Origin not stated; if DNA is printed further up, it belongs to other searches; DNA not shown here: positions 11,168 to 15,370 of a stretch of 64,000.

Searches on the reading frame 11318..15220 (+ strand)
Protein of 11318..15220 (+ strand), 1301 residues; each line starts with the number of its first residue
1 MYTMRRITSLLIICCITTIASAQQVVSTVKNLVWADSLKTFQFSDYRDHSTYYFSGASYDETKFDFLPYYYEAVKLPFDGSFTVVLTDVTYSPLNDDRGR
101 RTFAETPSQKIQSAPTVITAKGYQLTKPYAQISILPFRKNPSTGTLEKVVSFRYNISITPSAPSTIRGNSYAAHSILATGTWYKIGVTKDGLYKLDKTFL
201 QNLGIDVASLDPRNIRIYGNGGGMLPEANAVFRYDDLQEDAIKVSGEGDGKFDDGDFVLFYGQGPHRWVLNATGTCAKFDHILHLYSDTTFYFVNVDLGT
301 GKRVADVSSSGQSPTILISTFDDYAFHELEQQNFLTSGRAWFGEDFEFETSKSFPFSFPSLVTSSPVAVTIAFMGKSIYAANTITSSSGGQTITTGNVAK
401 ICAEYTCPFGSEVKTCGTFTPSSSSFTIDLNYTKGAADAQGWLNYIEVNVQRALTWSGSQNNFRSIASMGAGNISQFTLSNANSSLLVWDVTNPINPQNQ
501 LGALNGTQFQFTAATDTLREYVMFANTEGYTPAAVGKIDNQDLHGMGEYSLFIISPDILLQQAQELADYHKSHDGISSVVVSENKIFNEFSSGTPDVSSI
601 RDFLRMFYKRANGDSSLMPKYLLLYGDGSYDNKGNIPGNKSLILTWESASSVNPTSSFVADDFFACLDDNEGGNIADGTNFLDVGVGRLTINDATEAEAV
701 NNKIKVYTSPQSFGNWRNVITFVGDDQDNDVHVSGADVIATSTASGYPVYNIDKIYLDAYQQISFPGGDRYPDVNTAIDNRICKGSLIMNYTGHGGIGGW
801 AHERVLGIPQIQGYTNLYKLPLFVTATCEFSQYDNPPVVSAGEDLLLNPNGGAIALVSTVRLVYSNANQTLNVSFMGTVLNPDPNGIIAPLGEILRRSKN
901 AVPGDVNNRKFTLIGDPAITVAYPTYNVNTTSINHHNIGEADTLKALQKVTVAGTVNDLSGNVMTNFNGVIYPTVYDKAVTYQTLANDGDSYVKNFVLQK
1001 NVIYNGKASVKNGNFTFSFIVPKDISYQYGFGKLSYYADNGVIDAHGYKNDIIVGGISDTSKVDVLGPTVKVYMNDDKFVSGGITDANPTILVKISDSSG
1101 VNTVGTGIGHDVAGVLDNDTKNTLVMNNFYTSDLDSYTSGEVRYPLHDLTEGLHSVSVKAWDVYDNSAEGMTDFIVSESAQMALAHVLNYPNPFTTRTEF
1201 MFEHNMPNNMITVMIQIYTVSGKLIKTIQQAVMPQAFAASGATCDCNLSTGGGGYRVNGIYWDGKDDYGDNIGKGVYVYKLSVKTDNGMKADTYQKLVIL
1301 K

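Call 44: search_protein_families(library=pfam, proteins=[window:11318-15220:+], max_evalue=0.0001)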
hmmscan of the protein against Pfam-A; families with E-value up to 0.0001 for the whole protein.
window:11318-15220:+ (1301 aa): 1 family
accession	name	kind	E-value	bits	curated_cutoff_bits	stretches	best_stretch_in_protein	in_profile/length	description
PF01364.23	Peptidase_C25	-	6.6e-102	342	23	1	552-920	2-373/374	Peptidase family C25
